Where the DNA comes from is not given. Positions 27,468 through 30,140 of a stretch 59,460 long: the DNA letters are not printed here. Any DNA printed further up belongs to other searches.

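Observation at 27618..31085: DUF6519-like / LamG / Kelch-propeller protein replaces a conventional tail fibre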

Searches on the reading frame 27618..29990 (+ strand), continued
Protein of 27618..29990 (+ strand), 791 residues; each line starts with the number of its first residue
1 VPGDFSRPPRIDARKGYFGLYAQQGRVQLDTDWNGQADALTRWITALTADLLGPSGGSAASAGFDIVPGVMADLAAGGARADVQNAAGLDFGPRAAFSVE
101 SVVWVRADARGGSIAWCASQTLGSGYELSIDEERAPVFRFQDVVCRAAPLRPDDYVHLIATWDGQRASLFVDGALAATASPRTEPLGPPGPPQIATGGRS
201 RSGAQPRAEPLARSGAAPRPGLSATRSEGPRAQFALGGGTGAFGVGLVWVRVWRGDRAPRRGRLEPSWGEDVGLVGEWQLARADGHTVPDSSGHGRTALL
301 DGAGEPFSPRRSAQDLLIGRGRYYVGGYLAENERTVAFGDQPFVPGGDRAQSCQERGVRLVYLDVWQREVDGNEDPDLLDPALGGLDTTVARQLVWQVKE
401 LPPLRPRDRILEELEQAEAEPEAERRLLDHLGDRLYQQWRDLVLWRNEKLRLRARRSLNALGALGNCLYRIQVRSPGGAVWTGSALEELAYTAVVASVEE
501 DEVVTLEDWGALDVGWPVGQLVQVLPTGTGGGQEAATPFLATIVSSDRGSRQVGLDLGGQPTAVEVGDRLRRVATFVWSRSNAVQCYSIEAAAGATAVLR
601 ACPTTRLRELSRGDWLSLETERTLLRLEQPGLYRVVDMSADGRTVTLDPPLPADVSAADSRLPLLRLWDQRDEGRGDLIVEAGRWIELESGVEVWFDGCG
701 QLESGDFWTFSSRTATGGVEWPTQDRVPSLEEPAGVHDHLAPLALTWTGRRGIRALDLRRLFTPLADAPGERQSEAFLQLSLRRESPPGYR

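Call 34: search_solved_structures(query=A1, max_evalue=10)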
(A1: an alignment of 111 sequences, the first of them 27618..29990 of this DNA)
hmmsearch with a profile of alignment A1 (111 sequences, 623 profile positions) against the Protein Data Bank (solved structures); distinct sequences matched with E-value up to 10: 1.
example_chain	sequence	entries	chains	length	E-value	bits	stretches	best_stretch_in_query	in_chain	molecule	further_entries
9kpz_H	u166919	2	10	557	5.2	8.7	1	424-595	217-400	Ubiquitin-like protein SMT3,Tol-Pal system protein TolA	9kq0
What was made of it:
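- On DUF6519 (PF20129) / eBAP5: No solved structure contains a DUF6519 protein (call 34).
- On TssK (T6SS baseplate): No sequence match (call 34).
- Closest known: T6SS TssK. Different: The matches are weak (TM 0.1-0.2; TssK probability 0.14-0.41) and there is no sequence similarity (call 34).
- No experiment on any DUF6519 protein was found, and no solved structure contains one (profile search of the PDB, call 34).
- Tried and rejected: A 111-sequence DUF6519 profile matched nothing meaningful (call 34).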

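Call 35: find_related_loci(query=A1, collection=genome_contigs, flank=10000)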
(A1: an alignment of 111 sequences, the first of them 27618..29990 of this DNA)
Query A1 (791 aa) in genome_contigs; peptide patterns used: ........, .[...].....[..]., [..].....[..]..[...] (x = any residue, [..] = any of these).
600 stretches matched a pattern (row limit reached: there are more); 554 encode a relative of the query (tblastn E <= 1e-3); the best 80 are kept; 80 distinct loci.
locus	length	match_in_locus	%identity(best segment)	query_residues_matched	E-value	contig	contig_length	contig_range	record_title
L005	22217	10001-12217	30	1-781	2e-56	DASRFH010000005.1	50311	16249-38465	MAG TPA_asm: Chloroflexota bacterium isolate SMAG_U10027 k141_153961, whole genome shotgun sequence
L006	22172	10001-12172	33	3-766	6e-78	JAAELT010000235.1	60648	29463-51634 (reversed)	MAG: bacterium isolate Bpl_12 BplG_CONTIG2066591, whole genome shotgun sequence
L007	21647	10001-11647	31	1-768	7e-44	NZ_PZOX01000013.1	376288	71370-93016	Vitiosangium sp. GDMCC 1.1324 contig13, whole genome shotgun sequence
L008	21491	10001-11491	31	247-766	1e-48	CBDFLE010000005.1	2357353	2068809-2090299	MAG: Candidatus Multivoradales bacterium isolate 28b26adc-de60-4d61-9d00-aad20df54228 genome assembly, contig: contig_4,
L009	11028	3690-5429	33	3-762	9e-35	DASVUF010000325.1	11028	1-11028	MAG TPA_asm: Pyrinomonadaceae bacterium isolate SMAG_U3310 k141_440213, whole genome shotgun sequence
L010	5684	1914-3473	31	1-767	2e-34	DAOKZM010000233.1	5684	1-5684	MAG TPA_asm: Thermomicrobiales bacterium isolate AMR_MDS_0050 NODE_5574_length_5684_cov_3.485699, whole genome shotgun s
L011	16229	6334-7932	29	1-769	2e-33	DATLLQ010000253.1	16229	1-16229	MAG TPA_asm: Vicinamibacterales bacterium isolate SMAG_U13752 k141_3207637, whole genome shotgun sequence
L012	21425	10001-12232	25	1-767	3e-31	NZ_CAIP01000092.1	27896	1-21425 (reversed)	Microcystis sp. T1-4, whole genome shotgun sequence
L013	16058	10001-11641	30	1-767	7e-31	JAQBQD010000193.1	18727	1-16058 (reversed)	MAG: Gemmatimonadetes bacterium isolate RYN_364 scaffold_1711067, whole genome shotgun sequence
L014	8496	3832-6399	29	1-774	1e-29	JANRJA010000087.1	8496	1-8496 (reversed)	MAG: Oculatellaceae cyanobacterium bins.114 k141_2022807, whole genome shotgun sequence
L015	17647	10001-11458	29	1-765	3e-28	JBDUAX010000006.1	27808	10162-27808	MAG: Gemmatimonadaceae bacterium isolate cluster4_bin.200 NODE_2483_length_27808_cov_7.002342, whole genome shotgun sequ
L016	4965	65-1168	36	275-765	4e-27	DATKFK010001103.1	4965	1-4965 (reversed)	MAG TPA_asm: Thermoanaerobaculia bacterium isolate SMAG_U14523 k141_976704, whole genome shotgun sequence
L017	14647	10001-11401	39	1-766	1e-25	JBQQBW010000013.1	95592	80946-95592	Streptomyces sp. 8N706 contig_13, whole genome shotgun sequence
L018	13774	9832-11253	35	1-770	3e-25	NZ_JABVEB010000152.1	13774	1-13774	Actinomadura sp. HBU206391 contig152, whole genome shotgun sequence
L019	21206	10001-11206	38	311-765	1e-24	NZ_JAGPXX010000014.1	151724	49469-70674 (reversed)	Streptomyces sp. F63 F63_contig_14, whole genome shotgun sequence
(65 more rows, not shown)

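Call 36: predict_structure(alignment_id=A1)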
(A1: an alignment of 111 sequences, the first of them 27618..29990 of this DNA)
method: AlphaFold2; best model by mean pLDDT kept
length: 791 residues; sequences in the alignment: 111
mean_pLDDT: 78.1   pTM: 0.80
mean pLDDT of the five models: 78.1, 77.0, 75.1, 74.8, 74.2
residues with pLDDT >= 90: 222; 70-90: 362; 50-70: 133; < 50: 74
segments of 3 or more residues with pLDDT < 50: 1-8, 192-227, 481-483, 485-489, 778-791
pLDDT, mean of each block of 10 residues (from residue 1): 40 72 58 79 92 92 88 65 86 88 72 55 70 84 86 83 91 89 60 42 33 35 47 65 61 75 52 85 86 88 77 79 96 89 73 81 93 83 71 92 77 85 86 87 85 89 87 74 48 82 87 82 81 78 92 91 85 91 90 92 71 94 87 94 94 79 90 72 86 89 89 88 85 89 91 89 78 51 42 35
secondary structure, 60 per line:
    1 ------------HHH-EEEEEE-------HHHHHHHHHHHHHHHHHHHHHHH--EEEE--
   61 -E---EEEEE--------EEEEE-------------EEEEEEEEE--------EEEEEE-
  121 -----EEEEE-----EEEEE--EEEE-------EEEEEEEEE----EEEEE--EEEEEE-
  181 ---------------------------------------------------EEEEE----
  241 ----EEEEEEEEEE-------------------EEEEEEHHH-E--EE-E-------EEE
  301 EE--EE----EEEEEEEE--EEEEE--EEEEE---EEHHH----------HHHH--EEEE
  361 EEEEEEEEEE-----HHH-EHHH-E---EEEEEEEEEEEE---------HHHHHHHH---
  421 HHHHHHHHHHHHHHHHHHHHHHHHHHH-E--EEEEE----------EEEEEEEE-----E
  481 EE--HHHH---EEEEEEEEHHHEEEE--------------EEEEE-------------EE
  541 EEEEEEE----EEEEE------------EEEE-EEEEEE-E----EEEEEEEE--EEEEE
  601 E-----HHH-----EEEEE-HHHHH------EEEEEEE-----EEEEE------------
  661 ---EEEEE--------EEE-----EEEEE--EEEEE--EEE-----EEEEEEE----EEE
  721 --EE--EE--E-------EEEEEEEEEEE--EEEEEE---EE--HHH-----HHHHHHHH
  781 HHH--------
elements in order (helices of 4 or more, strands of 3 or more residues): E17-22 H30-52 E55-58 E66-70 E79-83 E97-105 E114-119 E126-130 E136-140 E143-146 E154-162 E167-171 E174-179 E232-236 E245-254 E274-279 E298-302 E311-318 E321-325 E328-332 H351-354 E357-370 E389-400 H410-417 H421-447 E452-456 E467-474 E480-482 H485-488 E492-499 E503-506 E521-525 E539-547 E552-556 E569-572 E574-579 E586-593 E596-601 E615-619 H621-625 E632-638 E644-648 E664-668 E677-679 E685-689 E692-696 E699-701 E707-713 E718-720 E739-749 E752-757 H773-783
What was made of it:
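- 28824..29333 (+): Expanded variable region between core segments B and C (residues 403-572): long helix 421-447 plus beta strands. Secondary structure from the model (call 36).
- On Laminin_G_3 / concanavalin A-like lectin fold: The loop 183-232 is disordered in the model (call 36).
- Checked: The LamG fold is confirmed on an AlphaFold2 model (pLDDT 78, pTM 0.80, call 36).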

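Call 38: fold_search(model_id=the predicted structure, library=pdb)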
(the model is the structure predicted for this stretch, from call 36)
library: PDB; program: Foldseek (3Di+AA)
matches with E <= 10: 1072; with E <= 0.001: 45
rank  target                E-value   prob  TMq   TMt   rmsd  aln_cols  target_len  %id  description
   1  5xau_D                1.3e-05  0.87  0.13  0.16  30.0       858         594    9  Crystal structure of integrin binding fragment of laminin-511 (released 2017-09-20)
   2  7cec_C                2.1e-05  0.93  0.15  0.19  28.1       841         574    8  Structure of alpha6beta1 integrin in complex with laminin-511 (released 2021-06-23)
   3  8d8o_B                3.5e-05  1.00  0.17  0.13  10.2       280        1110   14  Cryo-EM structure of substrate unbound PAPP-A (released 2022-09-28)
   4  5mc9_A                3.9e-05  0.75  0.13  0.16  27.8       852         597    7  Crystal structure of the heterotrimeric integrin-binding region of laminin-111 (released 2017-02-08)
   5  7ufg_B                4.3e-05  1.00  0.15  0.10   9.9       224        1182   18  Cryo-EM structure of PAPP-A in complex with IGFBP5 (released 2022-09-28)
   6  8a7d_C                5.9e-05  1.00  0.16  0.14   9.4       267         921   14  Partial dimer complex of PAPP-A and its inhibitor STC2 (released 2022-11-02)
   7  8sl1_A                6.6e-05  1.00  0.17  0.16   8.1       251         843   19  Cryo-EM structure of PAPP-A2 (released 2023-11-08)
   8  5xau_A                7.3e-05  0.72  0.13  0.16  29.6       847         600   10  Crystal structure of integrin binding fragment of laminin-511 (released 2017-09-20)
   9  4b1l                  1.0e-04  1.00  0.11  0.45   8.2       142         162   19  CARBOHYDRATE BINDING MODULE CBM66 FROM BACILLUS SUBTILIS (released 2012-12-12)
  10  1kit                  1.0e-04  0.33  0.11  0.11  29.2       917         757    8  VIBRIO CHOLERAE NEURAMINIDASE (released 1997-06-05)
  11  8i59_B                1.1e-04  1.00  0.18  0.20  20.1       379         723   13  N-acetyl-(R)-beta-phenylalanine acylase, selenomethionyl derivative (released 2023-03-15)
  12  7ufg_A                1.2e-04  1.00  0.14  0.10  10.7       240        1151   15  Cryo-EM structure of PAPP-A in complex with IGFBP5 (released 2022-09-28)
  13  4b1m_C                1.7e-04  1.00  0.10  0.41   4.0        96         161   20  CARBOHYDRATE BINDING MODULE CBM66 FROM BACILLUS SUBTILIS (released 2012-12-12)
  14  8i59_A                1.7e-04  1.00  0.18  0.20  20.1       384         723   14  N-acetyl-(R)-beta-phenylalanine acylase, selenomethionyl derivative (released 2023-03-15)
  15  8pvq                  1.9e-04  1.00  0.12  0.39   5.0       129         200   19  Crystal Structure of Human PTX3 C-terminal domain (released 2024-07-24)
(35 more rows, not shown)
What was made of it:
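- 27822..28544 (+): LamG / concanavalin-like insertion with flanking linkers (residues 69-309), absent from typical DUF6519 proteins. Foldseek matches LG domains, CBM66 and pentraxin with probability 1.0 (call 38).
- On Laminin_G_3 / concanavalin A-like lectin fold: Foldseek probability 1.0 to CBM66, perlecan LG3, agrin G2, PTX3 and PAPP-A LG (call 38).
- Checked: Foldseek matches laminin/perlecan/agrin LG domains, CBM66 and pentraxin with probability 1.0 (call 38).
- Tried and rejected: Fold search with the 1-791 model was swamped by LamG matches (call 38).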

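Call 51: predict_structure(alignment_id=A2)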
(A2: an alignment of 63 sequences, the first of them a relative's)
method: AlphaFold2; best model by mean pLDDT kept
length: 436 residues; sequences in the alignment: 63
mean_pLDDT: 91.6   pTM: 0.89
mean pLDDT of the five models: 91.6, 90.9, 90.9, 90.4, 90.1
residues with pLDDT >= 90: 345; 70-90: 58; 50-70: 30; < 50: 3
segments of 3 or more residues with pLDDT < 50: none
pLDDT, mean of each block of 10 residues (from residue 1): 66 91 56 87 96 96 97 97 97 84 95 95 98 93 78 90 97 97 95 94 64 81 96 98 92 97 90 97 95 97 98 95 96 96 97 96 96 93 94 95 98 98 95 66
secondary structure, 60 per line:
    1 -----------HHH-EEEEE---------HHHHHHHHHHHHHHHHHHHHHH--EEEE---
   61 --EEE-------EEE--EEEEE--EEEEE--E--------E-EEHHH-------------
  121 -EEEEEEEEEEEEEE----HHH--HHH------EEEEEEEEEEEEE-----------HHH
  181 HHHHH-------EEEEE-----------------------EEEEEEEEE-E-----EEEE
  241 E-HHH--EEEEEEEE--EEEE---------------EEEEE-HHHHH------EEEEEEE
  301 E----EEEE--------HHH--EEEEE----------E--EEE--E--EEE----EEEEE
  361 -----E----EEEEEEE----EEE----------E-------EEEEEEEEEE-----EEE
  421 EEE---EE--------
elements in order: E16-20 H30-51 E54-57 E63-65 E73-75 E78-82 E85-89 E122-135 E154-166 H178-185 E193-197 E221-229 E237-241 E248-255 E258-261 E277-281 H283-287 E294-301 E306-309 E323-327 E341-343 E349-351 E356-360 E371-377 E382-384 E403-412 E418-423

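Call 53: fold_search(model_id=the predicted structure, library=pdb)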
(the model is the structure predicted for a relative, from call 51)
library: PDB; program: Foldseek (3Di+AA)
matches with E <= 10: 436; with E <= 0.001: 3
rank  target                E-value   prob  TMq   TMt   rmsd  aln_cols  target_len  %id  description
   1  9eui_Q                8.0e-06  0.96  0.21  0.11  40.6       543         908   13  Cryo-EM structure of Staphylococcus aureus bacteriophage phi812 baseplate in the post-contraction state - complete (released 2025-04-09)
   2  9euj_G                2.5e-04  0.82  0.21  0.12  31.6       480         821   13  Cryo-EM structure of Staphylococcus aureus bacteriophage phi812 baseplate in the post-contraction state - sheath initi (released 2025-04-09)
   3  9euf_0                6.0e-04  0.63  0.22  0.10  46.6       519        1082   11  Cryo-EM structure of Staphylococcus aureus bacteriophage phi812 baseplate in the pre-contraction state - complete (released 2025-04-09)
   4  9n71_A                9.8e-03  0.72  0.17  0.27  17.1       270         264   11  Tail tube structure of Acinetobacter baumannii phage Mystique (released 2025-03-19)
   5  4rgg_A                1.4e-02  0.16  0.15  0.17  22.5       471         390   11  Structure of the lactococcal phage 1358 receptor binding protein in complex with GlcNAc-1P (released 2014-10-15)
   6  1zru_A                1.9e-02  0.18  0.12  0.18  24.6       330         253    9  structure of the lactophage p2 receptor binding protein in complex with glycerol (released 2006-03-28)
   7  2bsd_A                1.9e-02  0.18  0.12  0.18  24.6       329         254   10  Structure of Lactococcal Bacteriophage p2 Receptor Binding Protein (released 2005-11-02)
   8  2x53_A                1.9e-02  0.18  0.12  0.17  24.8       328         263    9  Structure of the phage p2 baseplate in its activated conformation with Sr (released 2010-02-16)
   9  8vjh_B                2.2e-02  0.28  0.16  0.13  23.4       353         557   10  Cryo-EM of tail-tip of bacteriophage Chi (released 2024-10-02)
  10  5y0e_A                2.5e-02  0.14  0.16  0.16  30.2       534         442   10  Crystal structure of TssK (released 2018-08-08)
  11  1zru_B                2.6e-02  0.15  0.12  0.18  24.6       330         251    9  structure of the lactophage p2 receptor binding protein in complex with glycerol (released 2006-03-28)
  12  2wzp_A                3.1e-02  0.14  0.12  0.17  24.1       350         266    9  Structures of Lactococcal Phage p2 Baseplate Shed Light on a Novel Mechanism of Host Attachment and Activation in Siph (released 2010-02-16)
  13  9jlf_E                3.3e-02  0.75  0.14  0.26  15.0       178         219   13  Cryo-EM Structure of Bacteriophage FCWL1 head-to-tail interface (released 2025-01-22)
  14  3zn6_A                4.1e-02  0.12  0.09  0.16  21.2       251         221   11  VP16-VP17 complex, a complex of the two major capsid proteins of bacteriophage P23-77 (released 2013-05-15)
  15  4y9v_A                5.6e-02  1.00  0.16  0.11   3.0        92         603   16  Gp54 tailspike of Acinetobacter baumannii bacteriophage AP22 in complex with A. baumannii capsular saccharide (released 2017-02-01)
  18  4l92_B                7.0e-02  0.10  0.15  0.17  24.8       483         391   10  Structure of the RBP from lactococcal phage 1358 in complex with 2 GlcNAc molecules (released 2014-04-30)
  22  4l92_A                1.1e-01  0.08  0.15  0.16  24.8       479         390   11  Structure of the RBP from lactococcal phage 1358 in complex with 2 GlcNAc molecules (released 2014-04-30)
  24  7b5h_AB               1.4e-01  0.30  0.13  0.08  17.5       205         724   15  Cryo-EM structure of the contractile injection system base plate from Anabaena PCC7120 (released 2022-02-23)
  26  6giy_D                1.8e-01  0.41  0.19  0.24   7.0       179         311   13  The baseplate complex from the type VI secretion system (released 2018-10-17)
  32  5y0e_B                2.1e-01  0.07  0.15  0.15  33.1       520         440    9  Crystal structure of TssK (released 2018-08-08)
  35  7b5h_AC               2.3e-01  0.25  0.13  0.08  14.6       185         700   12  Cryo-EM structure of the contractile injection system base plate from Anabaena PCC7120 (released 2022-02-23)
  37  4l9b                  2.6e-01  0.06  0.15  0.17  22.9       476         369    9  Structure of native RBP from lactococcal phage 1358 (CsI derivative) (released 2014-04-30)
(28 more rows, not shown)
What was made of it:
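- Closest known: T6SS TssK. Same: It matches RBPs of phages p2 and 1358, TssK (5y0e, 6giy) and tCIS 7b5h more weakly (call 53).
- Weaker matches are lactococcal phage RBPs, TssK and the Anabaena tCIS baseplate (call 53). There are weak TssK and tCIS baseplate fold matches (call 53). There are weak fold matches to the Anabaena tCIS baseplate, 7b5h (call 53).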

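Call 58: fold_search(model_id=the predicted structure, library=viral)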
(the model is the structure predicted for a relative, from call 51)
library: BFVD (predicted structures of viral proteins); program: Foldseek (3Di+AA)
matches with E <= 10: 570; with E <= 0.001: 18
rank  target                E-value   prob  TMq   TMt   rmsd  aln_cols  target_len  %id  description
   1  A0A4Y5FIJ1            2.4e-07  1.00  0.22  0.17  40.8       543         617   10  Tail protein / putative RBP [Lactobacillus phage SAC12B]
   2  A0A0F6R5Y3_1          8.7e-05  0.94  0.21  0.11  23.3       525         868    8  VrlC virulence-associated protein-like protein [Sinorhizobium phage phiM9]
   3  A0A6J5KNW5            9.2e-05  0.96  0.15  0.06  47.0       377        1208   10  DUF4815 domain-containing protein [uncultured Caudovirales phage]
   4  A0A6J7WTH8            9.7e-05  0.66  0.15  0.08  31.8       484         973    9  DUF4815 domain-containing protein [uncultured Caudovirales phage]
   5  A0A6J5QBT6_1          1.0e-04  0.63  0.15  0.09  30.4       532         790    9  Hint domain containing protein [uncultured Caudovirales phage]
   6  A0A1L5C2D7            1.2e-04  0.93  0.20  0.13  29.5       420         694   11  Tail fiber protein [Pseudoalteromonas phage C5a]
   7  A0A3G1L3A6            1.7e-04  0.96  0.21  0.23  21.0       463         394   10  Uncharacterized protein [Synechococcus phage S-CBWM1]
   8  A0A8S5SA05            1.9e-04  0.94  0.20  0.23  25.2       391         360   12  Uncharacterized protein [Myoviridae sp. ctByu2]
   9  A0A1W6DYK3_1          2.0e-04  0.60  0.16  0.09  42.2       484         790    9  DUF4815 domain-containing protein [Aeromonas phage phiA8-29]
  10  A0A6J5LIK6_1          2.5e-04  0.90  0.15  0.08  25.8       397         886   11  DUF4815 domain-containing protein [uncultured Caudovirales phage]
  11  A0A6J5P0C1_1          2.5e-04  0.60  0.15  0.08  31.6       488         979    8  DUF4815 domain-containing protein [uncultured Caudovirales phage]
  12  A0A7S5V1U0            3.6e-04  0.77  0.20  0.09  39.2       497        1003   12  (no name in the UniProt tables at hand)
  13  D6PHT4                5.0e-04  0.38  0.16  0.05  44.5       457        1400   10  (no name in the UniProt tables at hand)
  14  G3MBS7                5.3e-04  1.00  0.28  0.11   5.9       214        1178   15  Gp211 [Bacillus phage G]
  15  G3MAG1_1              6.2e-04  0.75  0.19  0.09  25.0       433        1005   10  Gp420 [Bacillus phage G]
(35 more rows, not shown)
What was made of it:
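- The nearest viral model is a Lactobacillus phage 'tail protein / putative RBP' (E 2.4e-7), followed by tail-fibre and DUF4815 proteins (call 58).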
